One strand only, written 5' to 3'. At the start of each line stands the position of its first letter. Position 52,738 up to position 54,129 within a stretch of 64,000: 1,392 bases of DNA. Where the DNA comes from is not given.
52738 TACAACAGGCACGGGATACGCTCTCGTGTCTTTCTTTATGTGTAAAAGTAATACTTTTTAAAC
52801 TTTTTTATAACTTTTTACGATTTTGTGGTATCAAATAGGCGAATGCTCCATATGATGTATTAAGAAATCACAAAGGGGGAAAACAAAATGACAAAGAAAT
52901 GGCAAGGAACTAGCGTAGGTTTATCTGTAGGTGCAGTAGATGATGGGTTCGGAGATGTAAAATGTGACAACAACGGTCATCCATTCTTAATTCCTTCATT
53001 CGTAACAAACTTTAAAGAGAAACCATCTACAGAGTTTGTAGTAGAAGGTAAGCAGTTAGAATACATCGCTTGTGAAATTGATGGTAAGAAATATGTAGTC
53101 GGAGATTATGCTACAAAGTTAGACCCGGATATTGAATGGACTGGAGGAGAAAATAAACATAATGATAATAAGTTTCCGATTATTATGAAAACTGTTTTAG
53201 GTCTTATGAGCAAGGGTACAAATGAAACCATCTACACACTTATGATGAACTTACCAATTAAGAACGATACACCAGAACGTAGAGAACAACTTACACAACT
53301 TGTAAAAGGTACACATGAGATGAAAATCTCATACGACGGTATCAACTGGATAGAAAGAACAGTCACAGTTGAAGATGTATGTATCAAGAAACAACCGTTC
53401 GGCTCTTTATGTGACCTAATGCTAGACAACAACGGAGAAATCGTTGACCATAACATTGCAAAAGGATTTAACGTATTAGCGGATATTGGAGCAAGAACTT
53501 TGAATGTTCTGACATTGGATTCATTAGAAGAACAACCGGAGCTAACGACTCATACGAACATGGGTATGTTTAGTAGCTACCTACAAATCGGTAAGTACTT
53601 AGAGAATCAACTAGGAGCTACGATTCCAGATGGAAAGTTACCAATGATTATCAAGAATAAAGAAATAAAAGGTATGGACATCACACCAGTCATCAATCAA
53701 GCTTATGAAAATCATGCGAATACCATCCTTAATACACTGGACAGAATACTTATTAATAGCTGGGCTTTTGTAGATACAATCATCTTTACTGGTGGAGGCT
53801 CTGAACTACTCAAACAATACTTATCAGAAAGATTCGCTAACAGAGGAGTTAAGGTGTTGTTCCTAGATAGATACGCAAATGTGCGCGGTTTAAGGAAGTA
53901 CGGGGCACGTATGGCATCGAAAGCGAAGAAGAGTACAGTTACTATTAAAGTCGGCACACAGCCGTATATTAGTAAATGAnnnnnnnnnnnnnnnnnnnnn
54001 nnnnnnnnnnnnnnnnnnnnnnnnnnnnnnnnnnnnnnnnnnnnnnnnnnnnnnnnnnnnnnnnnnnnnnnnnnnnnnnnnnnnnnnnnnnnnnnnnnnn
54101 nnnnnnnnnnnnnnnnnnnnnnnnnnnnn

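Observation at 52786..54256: Plasmid-partition-like cassette in a lytic phage: phased T-tract iterons, an actin-like ParM/Alp ATPase and a small RHH-like protein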

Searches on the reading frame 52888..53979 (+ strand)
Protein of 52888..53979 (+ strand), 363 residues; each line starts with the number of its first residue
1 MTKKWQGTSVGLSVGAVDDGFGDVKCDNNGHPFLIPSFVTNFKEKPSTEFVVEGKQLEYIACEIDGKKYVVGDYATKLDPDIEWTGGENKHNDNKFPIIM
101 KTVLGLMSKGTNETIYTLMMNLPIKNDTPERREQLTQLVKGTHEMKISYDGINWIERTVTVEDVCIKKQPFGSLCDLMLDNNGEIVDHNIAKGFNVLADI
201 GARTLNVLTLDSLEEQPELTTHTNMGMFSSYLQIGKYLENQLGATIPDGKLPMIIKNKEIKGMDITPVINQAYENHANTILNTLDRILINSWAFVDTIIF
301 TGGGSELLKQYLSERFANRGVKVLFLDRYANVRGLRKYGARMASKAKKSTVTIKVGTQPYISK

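Call 4: search_protein_families(library=pfam, proteins=[window:52888-53979:+], max_evalue=0.1)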
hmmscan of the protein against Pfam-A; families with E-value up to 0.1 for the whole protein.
window:52888-53979:+ (363 aa): 3 families
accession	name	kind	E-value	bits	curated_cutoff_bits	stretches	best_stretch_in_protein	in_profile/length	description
PF21522.3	MreB-like_C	-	2.9e-23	83.2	27.8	1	198-314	2-123/123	Archaeal actin homologue MreB-like, C-terminal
PF17989.7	ALP_N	-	2.3e-17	64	26.3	1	16-172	1-148/148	Actin like proteins N terminal domain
PF22128.2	Alp7A_like_C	-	3.4e-07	30.6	22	1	253-318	73-139/156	Alp7A C-terminal domain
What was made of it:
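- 52888..53979 (+): parM: a 363-aa actin-like ATPase of the ParM/StbA family. Pfam ALP_N 2e-17, MreB-like_C 3e-23, Alp7A_like_C 3e-7 (call 4).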

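Call 7: search_solved_structures(query=window:52888-53979:+, max_evalue=1, show_alignments=2)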
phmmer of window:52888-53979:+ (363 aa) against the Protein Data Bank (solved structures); distinct sequences matched with E-value up to 1: 9.
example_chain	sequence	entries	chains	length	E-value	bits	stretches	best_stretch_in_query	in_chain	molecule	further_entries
3js6_A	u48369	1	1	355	2e-11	47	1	14-348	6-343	Uncharacterized ParM protein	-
6ixw_C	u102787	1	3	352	6e-08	35.6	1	16-340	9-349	pCBH ParM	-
6izr_1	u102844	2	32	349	1e-07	34.8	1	16-339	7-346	Putative plasmid segregation protein ParM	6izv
2fsj_A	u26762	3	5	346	1.8e-06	30.7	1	16-338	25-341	hypothetical protein Ta0583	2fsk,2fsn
7x54_A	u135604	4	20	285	6.7e-06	28.8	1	118-318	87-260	ParM/StbA family protein | Cbc-ParM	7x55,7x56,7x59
7x3h_A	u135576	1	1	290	1.5e-05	27.7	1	118-318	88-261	CBg-ParM triple mutant R204D, K230D and N234D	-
7mcc_A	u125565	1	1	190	0.00053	22.6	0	327-356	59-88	AI-designed TIM-barrel F2C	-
7smj_A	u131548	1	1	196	0.00054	22.6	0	327-356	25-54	AI-designed TIM-barrel F2N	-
8x1i_B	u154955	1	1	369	0.014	17.9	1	66-239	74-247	ParM present of genome of Desufitobacterium hafniense - Dh-cParM1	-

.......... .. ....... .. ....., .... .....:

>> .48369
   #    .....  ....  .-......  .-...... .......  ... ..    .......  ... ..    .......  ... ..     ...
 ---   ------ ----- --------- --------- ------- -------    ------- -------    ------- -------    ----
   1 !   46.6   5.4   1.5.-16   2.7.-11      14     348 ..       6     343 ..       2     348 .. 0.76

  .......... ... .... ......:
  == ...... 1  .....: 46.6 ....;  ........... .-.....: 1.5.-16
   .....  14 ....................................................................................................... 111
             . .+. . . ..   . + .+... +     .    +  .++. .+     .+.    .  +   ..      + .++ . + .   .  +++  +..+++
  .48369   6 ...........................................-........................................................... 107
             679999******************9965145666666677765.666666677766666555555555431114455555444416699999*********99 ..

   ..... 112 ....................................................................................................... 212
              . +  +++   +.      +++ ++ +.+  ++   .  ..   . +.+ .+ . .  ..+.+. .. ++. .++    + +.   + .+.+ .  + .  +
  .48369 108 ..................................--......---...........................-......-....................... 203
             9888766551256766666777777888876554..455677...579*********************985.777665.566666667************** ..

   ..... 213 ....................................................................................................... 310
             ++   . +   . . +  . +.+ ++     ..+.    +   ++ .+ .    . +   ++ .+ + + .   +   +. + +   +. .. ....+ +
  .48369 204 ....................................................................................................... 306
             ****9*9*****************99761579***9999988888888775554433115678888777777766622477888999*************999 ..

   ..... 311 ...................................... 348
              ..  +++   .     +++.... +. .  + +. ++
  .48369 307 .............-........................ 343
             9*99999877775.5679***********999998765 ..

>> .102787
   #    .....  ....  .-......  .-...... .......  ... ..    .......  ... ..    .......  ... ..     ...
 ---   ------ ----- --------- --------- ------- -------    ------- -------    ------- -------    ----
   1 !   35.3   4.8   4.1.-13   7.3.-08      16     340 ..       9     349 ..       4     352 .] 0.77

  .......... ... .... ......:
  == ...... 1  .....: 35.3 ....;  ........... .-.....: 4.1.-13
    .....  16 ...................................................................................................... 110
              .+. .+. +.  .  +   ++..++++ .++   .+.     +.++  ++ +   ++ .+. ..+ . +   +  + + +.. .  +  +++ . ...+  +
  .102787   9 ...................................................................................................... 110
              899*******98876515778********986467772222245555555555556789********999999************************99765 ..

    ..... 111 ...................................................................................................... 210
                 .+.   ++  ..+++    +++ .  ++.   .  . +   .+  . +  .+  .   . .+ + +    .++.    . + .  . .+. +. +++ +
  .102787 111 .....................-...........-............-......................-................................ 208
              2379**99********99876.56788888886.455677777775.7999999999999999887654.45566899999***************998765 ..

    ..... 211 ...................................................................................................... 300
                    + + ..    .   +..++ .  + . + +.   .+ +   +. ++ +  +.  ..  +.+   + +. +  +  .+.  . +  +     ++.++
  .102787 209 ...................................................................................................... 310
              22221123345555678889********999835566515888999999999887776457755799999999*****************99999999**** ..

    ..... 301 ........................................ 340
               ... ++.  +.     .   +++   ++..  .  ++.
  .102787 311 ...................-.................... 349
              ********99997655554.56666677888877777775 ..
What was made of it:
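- On ParM/StbA actin-like ATPases (ALP superfamily): There is no Hsp70 or kinase hit at E <= 1 (call 7).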

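Call 12: search_dna_similar(query=window:52888-53979:+, collection=phages, mode=protein, max_evalue=0.00001, max_rows=60, rows=spread)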
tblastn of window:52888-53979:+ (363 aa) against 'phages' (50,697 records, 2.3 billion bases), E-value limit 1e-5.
Records with a match: 177; places in all: 178; records where one place covers at least 80% of the query: 173.
Best place of each record, by identity: >=99% 7; 95-99% 22; 60-80% 106; <60% 42.
By first word of the organism name: Bacillus 171; Brevibacillus 3; Xanthomonas 1; Phage 1; Alicyclobacillus 1.
By host as written in the record: Bacillus cereus 22; Bacillus subtilis 20; Bacillus thuringiensis subsp. kurstaki 8; Bacillus subtilis BEST7003 8; - 7; Bacillus megaterium 6; Bacillus thuringiensis subsp. kurstaki ATCC 33679 5; Bacillus thuringiensis kurstaki 5; and 52 more.
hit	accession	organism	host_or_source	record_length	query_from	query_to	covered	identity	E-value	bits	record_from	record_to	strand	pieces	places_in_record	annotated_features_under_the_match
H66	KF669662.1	Bacillus phage Spock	Bacillus thuringiensis subsp. Kurstaki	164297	1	363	100%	99.7%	0e+0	748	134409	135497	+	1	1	plasmid segregation protein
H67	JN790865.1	Bacillus phage B4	Bacillus cereus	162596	1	363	100%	99.7%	0e+0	748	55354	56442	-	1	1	Ig-like domain containing protein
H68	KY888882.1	Bacillus phage Flapjack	Bacillus thuringiensis subsp. kurstaki ...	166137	1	363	100%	99.4%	0e+0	748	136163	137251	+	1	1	ParM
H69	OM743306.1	Bacillus phage vB_BcgM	Bacillus mycoides MC118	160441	1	363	100%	96.1%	0e+0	726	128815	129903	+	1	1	ParM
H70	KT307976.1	Bacillus phage AvesoBmore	Bacillus thuringiensis subsp. kurstaki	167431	1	363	100%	95.9%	0e+0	721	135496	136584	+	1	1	hypothetical protein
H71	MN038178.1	Bacillus phage Beyonphe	Bacillus cereus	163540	1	363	100%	95.9%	0e+0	721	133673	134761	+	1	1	223: ParM protein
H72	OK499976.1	Bacillus phage vB_BanH_JarJar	Bacillus anthracis Sterne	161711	1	363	100%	95.9%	0e+0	721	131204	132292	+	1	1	ParM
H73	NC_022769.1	Bacillus phage BigBertha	Bacillus thuringiensis subsp. Kurstaki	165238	1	363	100%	95.9%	0e+0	721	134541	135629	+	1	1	partition protein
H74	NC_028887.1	Bacillus phage AvesoBmore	Bacillus thuringiensis subsp. kurstaki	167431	1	363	100%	95.9%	0e+0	721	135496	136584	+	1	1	partition protein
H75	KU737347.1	Bacillus phage Phrodo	Bacillus thuringiensis subsp. kurstaki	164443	1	363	100%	95.6%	0e+0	719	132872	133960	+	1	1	ParM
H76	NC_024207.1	Bacillus phage Evoli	-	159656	9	360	97%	79.0%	0e+0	590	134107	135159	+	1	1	partition protein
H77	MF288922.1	Bacillus phage Janet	Bacillus thuringiensis kurstaki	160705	9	360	97%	78.7%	0e+0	588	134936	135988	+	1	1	hypothetical protein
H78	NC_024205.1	Bacillus phage Hoody T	-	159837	9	360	97%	78.7%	0e+0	588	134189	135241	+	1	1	partition protein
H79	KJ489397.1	Bacillus phage CAM003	Bacillus thuringiensis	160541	9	360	97%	78.4%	0e+0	585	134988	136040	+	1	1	hypothetical protein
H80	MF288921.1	Bacillus phage OTooleKemple52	Bacillus thuringiensis kurstaki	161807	9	360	97%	78.1%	0e+0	584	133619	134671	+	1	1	hypothetical protein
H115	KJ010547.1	Bacillus phage Bp8p-C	Bacillus pumilus GR8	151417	14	345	91%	61.7%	4e-115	439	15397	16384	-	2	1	putative plasmid segregation protein | hypothetical protein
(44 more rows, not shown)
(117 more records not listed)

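Call 15: find_related_loci(query=window:52888-53979:+, collection=viral_contigs, flank=3000)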
Query window:52888-53979:+ (363 aa) in viral_contigs; peptide patterns used: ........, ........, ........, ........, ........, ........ (x = any residue, [..] = any of these).
13 stretches matched a pattern; 4 encode a relative of the query (tblastn E <= 1e-3); 4 distinct loci.
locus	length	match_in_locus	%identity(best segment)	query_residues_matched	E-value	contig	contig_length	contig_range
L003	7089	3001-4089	100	1-363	0e+0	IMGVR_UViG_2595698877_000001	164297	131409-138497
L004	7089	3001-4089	100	1-363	0e+0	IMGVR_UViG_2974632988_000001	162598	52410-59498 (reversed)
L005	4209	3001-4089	96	1-363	0e+0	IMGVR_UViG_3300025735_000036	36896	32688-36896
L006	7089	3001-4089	96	1-363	0e+0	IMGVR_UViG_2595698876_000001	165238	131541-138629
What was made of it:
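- Tried and rejected: The viral_contigs scan with ParM gave only 4 near-identical loci (call 15), so I sampled diversity through GenBank phage records instead.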

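Call 30: search_dna_similar(query=window:52888-53979:+, collection=plasmids, mode=protein, max_evalue=0.00001, max_rows=30)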
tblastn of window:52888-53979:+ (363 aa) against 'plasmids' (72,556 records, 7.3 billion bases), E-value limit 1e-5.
Records with a match: 68; places in all: 74; records where one place covers at least 80% of the query: 19.
Best place of each record, by identity: <60% 68.
By first word of the organism name: Enterococcus 33; Bacillus 12; Lactiplantibacillus 4; Lactobacillus 3; Proteus 3; Paenibacillus 2; Limosilactobacillus 2; Staphylococcus 2; Brevibacillus 2; Lacticaseibacillus 1; and 4 more.
By predicted mobility (MOB-suite, as given by PLSDB): non-mobilizable 51; mobilizable 12; conjugative 5.
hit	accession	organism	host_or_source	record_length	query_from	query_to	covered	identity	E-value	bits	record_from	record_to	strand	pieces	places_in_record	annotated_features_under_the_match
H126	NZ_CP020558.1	Paenibacillus larvae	Apis mellifera,single cell microbial ...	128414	14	342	91%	40.7%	2e-74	257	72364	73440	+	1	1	ParM/StbA family protein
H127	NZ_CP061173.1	Paenibacillus peoriae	cell culture,soil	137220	14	337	89%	38.0%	2e-54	199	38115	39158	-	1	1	ParM/StbA family protein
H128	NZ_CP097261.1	Bacillus thuringiensis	pure culture,surface soil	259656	3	362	99%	24.0%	2e-9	67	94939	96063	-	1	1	ParM/StbA family protein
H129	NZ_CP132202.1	Bacillus thuringiensis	Coprinus comatus,whole organism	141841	2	350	96%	24.1%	2e-10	70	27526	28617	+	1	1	ParM/StbA family protein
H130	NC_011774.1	Bacillus cereus G9842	-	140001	2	350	96%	24.1%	5e-10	69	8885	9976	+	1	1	ParM/StbA family protein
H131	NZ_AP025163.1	Lactobacillus crispatus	Homo sapiens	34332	12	348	93%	24.7%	1e-6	58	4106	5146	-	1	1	ParM/StbA family protein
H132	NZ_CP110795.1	Lactiplantibacillus argentoratensis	Canis lupus familiaris poodle,Whole ...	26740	12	348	93%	24.7%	2e-6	57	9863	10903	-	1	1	ParM/StbA family protein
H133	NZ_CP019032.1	Limosilactobacillus fermentum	Homo sapiens,Culture,vaginal tract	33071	12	348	93%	24.5%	3e-7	60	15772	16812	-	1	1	ParM/StbA family protein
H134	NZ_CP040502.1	Lactobacillus paragasseri JV-V03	Homo sapiens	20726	12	348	93%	24.4%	1e-5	55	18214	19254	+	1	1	ParM/StbA family protein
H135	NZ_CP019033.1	Limosilactobacillus fermentum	Homo sapiens,Culture,vaginal tract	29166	12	348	93%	24.2%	9e-7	59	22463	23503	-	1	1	ParM/StbA family protein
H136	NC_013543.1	Lacticaseibacillus paracasei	-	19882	12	348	93%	24.2%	3e-6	57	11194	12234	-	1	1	IS6 family transposase | ParM/StbA family protein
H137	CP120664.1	Lactiplantibacillus plantarum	whole organism,fermented mustard green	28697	12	348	93%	24.2%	3e-6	57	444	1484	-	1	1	ParM/StbA family protein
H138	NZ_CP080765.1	Aneurinibacillus thermoaerophilus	compost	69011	8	339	91%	23.9%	8e-15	83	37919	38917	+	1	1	plasmid segregation protein ParM domain-containing protein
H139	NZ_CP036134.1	Bacillus mycoides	cell culture,soil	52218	17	339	89%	24.6%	5e-11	72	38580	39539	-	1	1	parM: plasmid segregation protein ParM domain-containing protein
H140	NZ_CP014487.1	Bacillus cereus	Knife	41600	17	339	89%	24.6%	5e-11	72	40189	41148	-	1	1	plasmid segregation protein ParM domain-containing protein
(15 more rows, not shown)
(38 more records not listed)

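Call 31: get_annotated_region(hit=H126, flank=4000)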
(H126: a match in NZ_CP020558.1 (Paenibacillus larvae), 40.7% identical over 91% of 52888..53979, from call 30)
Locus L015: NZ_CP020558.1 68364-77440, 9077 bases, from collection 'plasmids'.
description: Paenibacillus larvae subsp. pulvifaciens strain SAG 10367 plasmid pPLP3, complete sequence
organism: Paenibacillus larvae (NCBI taxid 1477)
taxonomy: Bacteria; Bacillota; Bacilli; Bacillales; Paenibacillaceae; Paenibacillus; Paenibacillus larvae
host: -; source: Apis mellifera,single cell microbial isolate; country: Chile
typing (MOB-suite, as given by PLSDB): non-mobilizable
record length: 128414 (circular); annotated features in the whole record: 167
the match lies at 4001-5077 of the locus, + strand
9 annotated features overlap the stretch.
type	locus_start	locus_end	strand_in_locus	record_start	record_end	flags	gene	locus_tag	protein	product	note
CDS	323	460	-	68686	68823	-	-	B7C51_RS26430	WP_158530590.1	hypothetical protein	-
CDS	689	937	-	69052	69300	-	-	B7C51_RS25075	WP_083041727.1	hypothetical protein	-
CDS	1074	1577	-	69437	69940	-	-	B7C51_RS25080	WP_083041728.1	antirestriction protein ArdA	-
CDS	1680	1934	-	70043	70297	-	-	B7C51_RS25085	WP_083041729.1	hypothetical protein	-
CDS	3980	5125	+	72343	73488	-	-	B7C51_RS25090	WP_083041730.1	ParM/StbA family protein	GO:0030541 - plasmid partitioning [Evidence IEA]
CDS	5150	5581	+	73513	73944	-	-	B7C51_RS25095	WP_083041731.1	hypothetical protein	-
CDS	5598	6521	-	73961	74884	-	-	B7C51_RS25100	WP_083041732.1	hypothetical protein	-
CDS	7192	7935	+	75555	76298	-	-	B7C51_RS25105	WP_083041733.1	hypothetical protein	-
CDS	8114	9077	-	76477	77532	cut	-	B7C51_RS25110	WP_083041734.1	tyrosine-type recombinase/integrase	GO:0015074 - DNA integration [Evidence IEA]; GO:0006310 - DNA recombination [Evidence IEA]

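Call 99: get_annotated_region(hit=H115, flank=1200)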
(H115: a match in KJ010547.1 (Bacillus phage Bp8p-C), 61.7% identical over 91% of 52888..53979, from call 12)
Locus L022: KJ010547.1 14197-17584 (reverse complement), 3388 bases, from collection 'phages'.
description: Bacillus phage Bp8p-C, complete genome.
organism: Bacillus phage Bp8p-C (NCBI taxid 1445810)
taxonomy: Viruses; Duplodnaviria; Heunggongvirae; Uroviricota; Caudoviricetes; Herelleviridae; Bastillevirinae; Agatevirus; Agatevirus Bp8pC
host: Bacillus pumilus GR8; source: -; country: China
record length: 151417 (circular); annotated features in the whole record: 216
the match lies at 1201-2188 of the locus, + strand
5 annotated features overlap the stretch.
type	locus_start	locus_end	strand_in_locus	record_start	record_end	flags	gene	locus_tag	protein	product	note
CDS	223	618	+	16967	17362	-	-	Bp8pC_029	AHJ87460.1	hypothetical protein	gp029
CDS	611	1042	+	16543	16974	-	-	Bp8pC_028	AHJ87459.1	hypothetical protein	gp028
CDS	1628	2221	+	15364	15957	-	-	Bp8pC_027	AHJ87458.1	putative plasmid segregation protein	gp027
CDS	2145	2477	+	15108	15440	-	-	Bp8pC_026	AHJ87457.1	hypothetical protein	gp026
CDS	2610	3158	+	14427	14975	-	-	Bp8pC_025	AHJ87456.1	putative peptidase M23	gp025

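Call 102: search_protein_families(library=phrogs, proteins=[window:52888-53979:+], max_evalue=0.001)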
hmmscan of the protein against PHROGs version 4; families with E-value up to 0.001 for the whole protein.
window:52888-53979:+ (363 aa): 1 family
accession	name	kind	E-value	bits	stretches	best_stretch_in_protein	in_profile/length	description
phrog_691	-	DNA, RNA and nucleotide metabolism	3.4e-115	385.7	1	13-345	4-328/329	partition protein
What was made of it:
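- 52888..53979 (+): PDB 3js6 ParM 2e-11, pCBH ParM 6e-8 (call 7). phrog_691 "partition protein" 3e-115 (call 102).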

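Call 103: search_protein_families(library=ncbifam, proteins=[window:52888-53979:+], max_evalue=0.1)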
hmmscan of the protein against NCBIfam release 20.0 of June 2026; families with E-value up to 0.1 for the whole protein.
window:52888-53979:+ (363 aa): 4 families
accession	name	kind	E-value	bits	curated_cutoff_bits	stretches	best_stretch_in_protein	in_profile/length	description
NF010498.0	PRK13917.1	equivalog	1.2e-22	80.7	417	1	14-346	4-341/344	plasmid segregation protein ParM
TIGR03739.1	PRTRC_D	hypoth_equivalog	4.8e-16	58.6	214.8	1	17-339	2-318/320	PRTRC system protein D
NF052678.1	morpho_FcmB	equivalog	0.00046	19.2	300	1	62-239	96-263/373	filament morphology actin-like protein FcmB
NF042950.1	3PPDhyd_Dh_HcaB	equivalog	0.071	12.5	450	0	295-332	6-43/269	3-phenylpropionate-dihydrodiol/cinnamic acid-dihydrodiol dehydrogenase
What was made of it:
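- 52888..53979 (+): NCBIfam ParM model 1e-22, below its equivalog cut-off (call 103).
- On ParM/StbA actin-like ATPases (ALP superfamily): The NCBIfam ParM equivalog scores only 81 bits against a cut-off of 417, so it is a family member, not an equivalog of R1 ParM (call 103).
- On Known ParR / centromere-binding protein sequence families (Pfam, NCBIfam): There is no hit for this protein (calls 4, 103).
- ParM identity: calls 4, 7, 102, 103.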
